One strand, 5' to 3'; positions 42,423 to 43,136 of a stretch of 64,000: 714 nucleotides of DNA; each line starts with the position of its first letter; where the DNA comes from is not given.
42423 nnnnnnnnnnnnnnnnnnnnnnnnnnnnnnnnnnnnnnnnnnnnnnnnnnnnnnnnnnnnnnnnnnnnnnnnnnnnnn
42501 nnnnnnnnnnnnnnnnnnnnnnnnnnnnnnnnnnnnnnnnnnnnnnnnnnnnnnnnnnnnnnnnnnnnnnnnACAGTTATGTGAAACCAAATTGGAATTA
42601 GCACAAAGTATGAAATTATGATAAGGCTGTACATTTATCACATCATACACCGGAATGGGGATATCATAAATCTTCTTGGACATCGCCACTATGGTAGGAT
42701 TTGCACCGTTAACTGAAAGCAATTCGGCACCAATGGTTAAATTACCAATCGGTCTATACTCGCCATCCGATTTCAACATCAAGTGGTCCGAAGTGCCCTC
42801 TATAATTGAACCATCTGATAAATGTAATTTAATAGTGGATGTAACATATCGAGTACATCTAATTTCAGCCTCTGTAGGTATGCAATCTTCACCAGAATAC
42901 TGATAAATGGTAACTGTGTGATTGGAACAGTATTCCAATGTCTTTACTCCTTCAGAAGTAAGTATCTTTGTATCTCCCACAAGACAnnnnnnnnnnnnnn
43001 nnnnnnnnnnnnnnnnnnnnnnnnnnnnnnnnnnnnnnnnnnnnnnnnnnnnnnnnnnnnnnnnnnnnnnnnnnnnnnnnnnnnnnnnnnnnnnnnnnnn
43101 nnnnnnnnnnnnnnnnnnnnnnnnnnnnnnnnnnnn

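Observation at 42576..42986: Mini-intein in the ATPase domain of the large terminase, just before Walker B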

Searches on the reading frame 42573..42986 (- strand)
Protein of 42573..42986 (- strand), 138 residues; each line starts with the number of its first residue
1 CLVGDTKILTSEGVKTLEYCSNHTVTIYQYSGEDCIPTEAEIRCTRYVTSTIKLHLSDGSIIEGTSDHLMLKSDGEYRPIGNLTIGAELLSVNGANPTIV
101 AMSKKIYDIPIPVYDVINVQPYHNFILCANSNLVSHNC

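Call 3: search_protein_families(library=pfam, proteins=[window:42576-42986:-], max_evalue=0.1)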
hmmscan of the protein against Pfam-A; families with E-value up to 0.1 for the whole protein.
window:42576-42986:- (137 aa): 3 families
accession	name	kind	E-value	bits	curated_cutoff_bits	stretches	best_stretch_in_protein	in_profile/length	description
PF07591.16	PT-HINT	-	0.01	16.5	27.7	1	45-130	40-125/137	Pretoxin HINT domain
PF14890.11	Intein_splicing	-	0.029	14.6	35.8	0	112-137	134-155/155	Intein splicing domain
PF21562.3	Gp63_3rd_G7C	-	0.05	13.9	27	0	24-62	13-51/66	G7C, Tail fiber protein, domain 3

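Call 4: search_protein_families(library=phrogs, proteins=[window:42576-42986:-], max_evalue=0.01)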
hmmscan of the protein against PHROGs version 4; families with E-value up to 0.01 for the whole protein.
window:42576-42986:- (137 aa): 0 families

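Call 5: search_solved_structures(query=window:42573-42986:-, max_evalue=1, show_alignments=3)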
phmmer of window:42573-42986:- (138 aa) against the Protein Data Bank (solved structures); distinct sequences matched with E-value up to 1: 15.
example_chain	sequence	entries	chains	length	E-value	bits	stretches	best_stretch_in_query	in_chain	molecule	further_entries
7qil_A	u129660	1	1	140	1.9e-05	27.9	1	5-128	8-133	DnaE intein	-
2lwy_A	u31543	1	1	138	2.1e-05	27.8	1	3-134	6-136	BACTERIAL INTEIN-LIKE DOMAIN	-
4kl5_A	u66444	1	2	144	0.0016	21.7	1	50-128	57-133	DNA polymerase III, alpha subunit, Nucleic acid binding, OB-fold, tRNA/helicase-type chime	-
2keq_A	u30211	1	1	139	0.0018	21.6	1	50-127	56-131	DNA polymerase III alpha subunit, Nucleic acid binding OB-fold tRNA/helicase-type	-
5ol5_A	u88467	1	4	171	0.0032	20.7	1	27-124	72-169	DNA polymerase III subunit alpha,DNA polymerase III subunit alpha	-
1zd7_A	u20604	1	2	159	0.018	18.3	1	25-116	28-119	DNA polymerase III alpha subunit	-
3nzm_A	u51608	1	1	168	0.019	18.3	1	26-116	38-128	DNA polymerase III subunit alpha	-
1zde_A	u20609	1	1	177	0.033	17.5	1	27-116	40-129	DNA polymerase III alpha subunit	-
4kl6_A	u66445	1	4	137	0.058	16.7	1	50-128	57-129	DNA-directed DNA polymerase,Nucleic acid binding, OB-fold, tRNA/helicase-type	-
5ol1_A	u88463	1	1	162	0.062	16.6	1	27-80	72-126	DNA polymerase III subunit alpha,DNA polymerase III subunit alpha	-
4gig_A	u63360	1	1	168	0.095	16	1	26-116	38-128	DNA polymerase III subunit alpha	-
4lx3_A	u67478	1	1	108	0.1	15.8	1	26-83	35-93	DNA polymerase III, alpha subunit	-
4qfq_A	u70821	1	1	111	0.11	15.8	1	26-83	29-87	DNA polymerase III, alpha subunit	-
5ol6_A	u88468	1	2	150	0.19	15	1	50-83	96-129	Nucleic acid binding, OB-fold, tRNA/helicase-type,DNA-directed DNA polymerase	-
5ol7_A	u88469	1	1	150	0.19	15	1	50-83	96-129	DNA-directed DNA polymerase,DNA-directed DNA polymerase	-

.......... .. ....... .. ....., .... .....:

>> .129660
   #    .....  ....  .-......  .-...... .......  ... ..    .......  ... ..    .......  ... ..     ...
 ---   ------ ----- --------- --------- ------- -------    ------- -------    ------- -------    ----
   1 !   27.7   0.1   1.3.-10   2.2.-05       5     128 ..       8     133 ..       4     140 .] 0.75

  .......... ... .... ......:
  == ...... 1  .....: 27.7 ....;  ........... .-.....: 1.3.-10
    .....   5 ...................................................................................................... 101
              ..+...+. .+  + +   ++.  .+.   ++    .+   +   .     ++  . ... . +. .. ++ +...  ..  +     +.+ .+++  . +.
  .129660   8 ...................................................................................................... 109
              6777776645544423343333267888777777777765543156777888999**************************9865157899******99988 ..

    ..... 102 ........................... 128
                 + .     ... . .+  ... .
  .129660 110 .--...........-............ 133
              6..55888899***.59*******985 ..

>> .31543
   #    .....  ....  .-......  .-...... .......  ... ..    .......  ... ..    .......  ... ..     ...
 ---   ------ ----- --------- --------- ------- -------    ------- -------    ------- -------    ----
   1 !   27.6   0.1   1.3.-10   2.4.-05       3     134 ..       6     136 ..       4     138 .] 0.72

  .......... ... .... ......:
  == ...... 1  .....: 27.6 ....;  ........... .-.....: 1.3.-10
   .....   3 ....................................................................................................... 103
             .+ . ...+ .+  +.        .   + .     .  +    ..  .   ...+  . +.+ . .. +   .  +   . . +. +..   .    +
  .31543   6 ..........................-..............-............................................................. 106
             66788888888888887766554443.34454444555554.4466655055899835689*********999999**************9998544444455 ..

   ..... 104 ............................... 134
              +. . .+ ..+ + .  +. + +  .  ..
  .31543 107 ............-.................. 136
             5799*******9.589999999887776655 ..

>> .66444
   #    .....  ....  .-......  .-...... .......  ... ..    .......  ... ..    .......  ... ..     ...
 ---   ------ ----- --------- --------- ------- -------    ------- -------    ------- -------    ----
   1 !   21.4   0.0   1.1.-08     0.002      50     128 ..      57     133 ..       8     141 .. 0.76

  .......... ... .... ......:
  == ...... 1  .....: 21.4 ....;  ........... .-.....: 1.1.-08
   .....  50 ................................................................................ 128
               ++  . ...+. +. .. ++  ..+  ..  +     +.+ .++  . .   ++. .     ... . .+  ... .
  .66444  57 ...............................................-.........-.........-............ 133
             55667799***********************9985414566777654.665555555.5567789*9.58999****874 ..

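Call 38: predict_structure(alignment_id=A1)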
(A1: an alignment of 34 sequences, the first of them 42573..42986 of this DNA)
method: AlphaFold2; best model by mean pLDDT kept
length: 138 residues; sequences in the alignment: 34
mean_pLDDT: 97.6   pTM: 0.89
mean pLDDT of the five models: 97.6, 97.6, 97.4, 97.3, 97.3
residues with pLDDT >= 90: 136; 70-90: 2; 50-70: 0; < 50: 0
segments of 3 or more residues with pLDDT < 50: none
pLDDT, mean of each block of 10 residues (from residue 1): 98 98 97 97 98 98 98 98 98 97 99 96 97 95
secondary structure, 60 per line:
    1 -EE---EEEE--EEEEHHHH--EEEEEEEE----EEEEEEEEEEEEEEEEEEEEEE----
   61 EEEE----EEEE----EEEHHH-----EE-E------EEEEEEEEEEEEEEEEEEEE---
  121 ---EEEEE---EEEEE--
elements in order: E7-10 E13-16 H17-20 E23-30 E35-56 E61-64 E69-72 E77-79 E98-117 E124-128 E132-136

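Call 42: fold_search(model_id=the predicted structure, library=pdb)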
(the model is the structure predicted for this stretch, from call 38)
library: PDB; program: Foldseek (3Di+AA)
matches with E <= 10: 460; with E <= 0.001: 63
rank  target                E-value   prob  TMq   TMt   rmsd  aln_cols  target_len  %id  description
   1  2lwy_MODEL_1_A        2.4e-09  1.00  0.83  0.83   2.5       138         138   24  Solution Structure of Bacterial Intein-Like domain from Clostridium thermocellum (released 2013-05-08)
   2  4kl5_B                1.0e-08  1.00  0.85  0.82   1.9       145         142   24  Crystal structure of NpuDnaE intein (released 2013-09-04)
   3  4kl5_A                1.0e-08  1.00  0.80  0.79   2.7       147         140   24  Crystal structure of NpuDnaE intein (released 2013-09-04)
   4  6y75_B                4.0e-08  1.00  0.81  0.75   3.1       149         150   16  BIL2 domain from T.thermophila BUBL1 locus (C1A-N143A) (released 2021-02-03)
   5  6frg                  4.7e-08  1.00  0.81  0.72   3.6       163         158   15  Crystal structure of G-1F mutant of Ssp DnaB Mini-Intein variant M86 (released 2019-01-30)
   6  6y75_A                7.5e-08  1.00  0.84  0.77   2.5       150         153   16  BIL2 domain from T.thermophila BUBL1 locus (C1A-N143A) (released 2021-02-03)
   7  6frh_A                9.7e-08  1.00  0.81  0.70   3.0       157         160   16  Crystal structure of Ssp DnaB Mini-Intein variant M86 (released 2019-01-30)
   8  6frh_B                1.8e-07  1.00  0.81  0.75   2.6       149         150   17  Crystal structure of Ssp DnaB Mini-Intein variant M86 (released 2019-01-30)
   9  6tmm_BBB              2.5e-07  1.00  0.81  0.73   3.2       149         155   16  BIL2 domain from T.thermophila BUBL1 locus (C1A-N143A) (released 2020-12-16)
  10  2keq_MODEL_1_A        2.5e-07  1.00  0.78  0.78   2.8       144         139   24  Solution structure of DnaE intein from Nostoc punctiforme (released 2009-05-19)
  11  1zde                  2.6e-07  1.00  0.82  0.72   2.4       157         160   21  1.95 Angstrom Crystal Structure of a dnaE Intein Precursor from Synechocystis Sp. Pcc 6803 (released 2006-01-24)
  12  6bs8_B                3.4e-07  1.00  0.72  0.76   3.6       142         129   22  The class 3 DnaB intein from Mycobacterium smegmatis (released 2018-11-21)
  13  6tmm_AAA              3.6e-07  1.00  0.81  0.72   3.2       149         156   16  BIL2 domain from T.thermophila BUBL1 locus (C1A-N143A) (released 2020-12-16)
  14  8ubs_A                4.2e-07  1.00  0.79  0.73   3.0       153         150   18  Crystal structure of NrdJ-1 split intein fusion (released 2024-10-09)
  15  3ifj_A                4.6e-07  1.00  0.80  0.80   2.2       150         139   18  Crystal structure of Mtu recA intein, splicing domain (released 2009-10-06)
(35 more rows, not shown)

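Call 46: search_protein_families(library=ncbifam, proteins=[window:42573-42986:-], max_evalue=0.1)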
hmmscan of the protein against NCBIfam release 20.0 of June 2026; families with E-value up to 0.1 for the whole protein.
window:42573-42986:- (138 aa): 4 families
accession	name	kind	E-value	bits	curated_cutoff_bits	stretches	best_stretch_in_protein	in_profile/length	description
NF052663.1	RtcB_rel_intein2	exception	4.7e-06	25.7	1050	1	1-90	78-171/626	intein-containing RctB family protein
TIGR01445.1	intein_Nterm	domain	7.1e-06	26.9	24.5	1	1-71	1-82/83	intein N-terminal splicing region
NF038162.1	RtcB_rel_intein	exception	0.002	16.2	1150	1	1-87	95-185/961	intein-containing RtcB family protein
NF007079.0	PRK09532.1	equivalog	0.06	11.5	1525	1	1-83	775-861/876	DNA polymerase III subunit alpha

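Call 56: search_protein_representatives(alignment_id=A1)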
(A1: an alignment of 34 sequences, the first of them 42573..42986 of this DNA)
Query: 34 sequences, 143 profile positions. Proteins with E-value up to 0.001 (for the whole library): 11539; up to 1e-10: 2290; up to 1e-30: 138. The best 150 are listed.
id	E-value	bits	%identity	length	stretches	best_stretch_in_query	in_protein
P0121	2.0e-78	277.8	-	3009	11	1-142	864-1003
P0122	9.4e-74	262.6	-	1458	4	1-143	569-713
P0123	4.0e-70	250.8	-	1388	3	1-142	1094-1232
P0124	6.2e-67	240.5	-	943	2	1-143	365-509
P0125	1.1e-64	233.2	-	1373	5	1-143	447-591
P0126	1.2e-62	226.6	-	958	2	1-143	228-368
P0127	2.5e-62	225.5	-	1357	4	1-143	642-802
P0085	8.9e-62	223.8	-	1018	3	1-143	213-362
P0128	2.0e-61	222.6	-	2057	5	1-142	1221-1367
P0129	2.1e-58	212.8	-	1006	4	1-143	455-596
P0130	4.4e-52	192.3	-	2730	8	2-97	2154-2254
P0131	2.8e-51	189.7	-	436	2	1-143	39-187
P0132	5.0e-51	188.9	-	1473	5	1-143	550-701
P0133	7.3e-51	188.4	-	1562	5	1-142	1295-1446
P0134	1.2e-50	187.7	-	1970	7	1-142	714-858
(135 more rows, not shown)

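Call 58: search_protein_families(library=pfam, proteins=[P0121, P0122, P0123, P0124, P0125, P0126], max_evalue=0.00001)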
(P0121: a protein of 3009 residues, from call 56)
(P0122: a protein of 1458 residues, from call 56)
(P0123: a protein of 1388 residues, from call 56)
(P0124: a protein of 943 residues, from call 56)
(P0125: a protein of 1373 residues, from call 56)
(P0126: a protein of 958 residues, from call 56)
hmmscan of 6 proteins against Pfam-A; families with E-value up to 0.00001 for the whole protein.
P0121 (3009 aa): 4 families
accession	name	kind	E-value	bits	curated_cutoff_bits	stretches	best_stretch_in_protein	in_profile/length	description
PF14890.11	Intein_splicing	-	5.1e-85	283.4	35.8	6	2345-2787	3-155/155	Intein splicing domain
PF07591.16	PT-HINT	-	6e-23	82.1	27.7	0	924-1004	55-137/137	Pretoxin HINT domain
PF00476.26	DNA_pol_A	-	7.6e-18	65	34.3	0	1503-1534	160-191/381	DNA polymerase family A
PF13392.12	HNH_3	-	3.9e-13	49.3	24.8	0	2088-2115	17-44/46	HNH endonuclease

P0122 (1458 aa): 3 families
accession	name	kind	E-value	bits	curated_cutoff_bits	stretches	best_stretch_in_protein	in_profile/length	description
PF14890.11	Intein_splicing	-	5.3e-18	65.7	35.8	0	1163-1259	11-107/155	Intein splicing domain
PF01079.26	Hint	-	4.9e-06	26.7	29.7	0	1141-1265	6-137/213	Hint module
PF14528.11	LAGLIDADG_3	-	7.2e-06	26.6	22.5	0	334-382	4-61/82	LAGLIDADG-like domain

P0123 (1388 aa): 6 families
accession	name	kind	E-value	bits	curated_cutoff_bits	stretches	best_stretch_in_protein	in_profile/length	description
PF00476.26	DNA_pol_A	-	5.4e-49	167.6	34.3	1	941-1094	149-303/381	DNA polymerase family A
PF14890.11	Intein_splicing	-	2.1e-48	164.5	35.8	3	790-927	4-155/155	Intein splicing domain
PF07591.16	PT-HINT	-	4.3e-13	50.1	27.7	0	1146-1233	43-137/137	Pretoxin HINT domain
PF01612.26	DNA_pol_A_exo1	-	1e-08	35.6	23.6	1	202-409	8-172/173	3'-5' exonuclease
PF03167.25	UDG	-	1.4e-07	32.1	24.3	1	12-150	1-118/141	Uracil DNA glycosylase superfamily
PF01079.26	Hint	-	3.6e-07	30.4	29.7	0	778-896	11-133/213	Hint module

P0124 (943 aa): 0 families

P0125 (1373 aa): 2 families
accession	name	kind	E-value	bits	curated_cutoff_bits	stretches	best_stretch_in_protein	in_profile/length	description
PF14890.11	Intein_splicing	-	1.3e-51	174.8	35.8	4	101-323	1-148/155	Intein splicing domain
PF07591.16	PT-HINT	-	6e-13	49.7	27.7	1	999-1095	32-137/137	Pretoxin HINT domain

P0126 (958 aa): 2 families
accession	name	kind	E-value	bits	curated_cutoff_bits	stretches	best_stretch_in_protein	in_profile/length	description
PF14890.11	Intein_splicing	-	2.5e-21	76.5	35.8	1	765-848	11-94/155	Intein splicing domain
PF07591.16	PT-HINT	-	1.6e-08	35.3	27.7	0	808-890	46-137/137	Pretoxin HINT domain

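Call 77: search_dna_similar(query=window:42573-42986:-, collection=phages, mode=protein, max_rows=30, max_evalue=0.001)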
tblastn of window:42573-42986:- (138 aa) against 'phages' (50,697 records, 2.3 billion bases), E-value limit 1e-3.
Records with a match: 5; places in all: 5; records where one place covers at least 80% of the query: 1.
Best place of each record, by identity: <60% 5.
By first word of the organism name: Lactobacillus 2; Listeria 1; uncultured 1; Streptococcus 1.
By host as written in the record: Lactobacillus paracasei 2; Listeria innocua ATCC 51742 1; - 1; Streptococcus agalactiae 1.
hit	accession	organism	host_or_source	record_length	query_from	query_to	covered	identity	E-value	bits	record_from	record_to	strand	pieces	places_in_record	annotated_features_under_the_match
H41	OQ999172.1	Listeria phage LIS04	Listeria innocua ATCC 51742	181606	1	138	100%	27.5%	3e-5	48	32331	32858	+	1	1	hedgehog/intein (Hint) domain protein | putative terminase large subunit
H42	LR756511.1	uncultured phage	metagenomic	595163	1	90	65%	34.3%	7e-4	44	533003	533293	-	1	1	record has no annotation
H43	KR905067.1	Lactobacillus phage CL2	Lactobacillus paracasei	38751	1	99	72%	30.7%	6e-4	44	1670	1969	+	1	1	large subunit terminase | HNH endonuclease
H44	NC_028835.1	Lactobacillus phage CL2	Lactobacillus paracasei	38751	1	99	72%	30.7%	6e-4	44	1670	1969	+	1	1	terminase large subunit | HNH endonuclease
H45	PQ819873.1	Streptococcus phage vB_SagM-GXN1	Streptococcus agalactiae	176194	105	138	25%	58.8%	2e-5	48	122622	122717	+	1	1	none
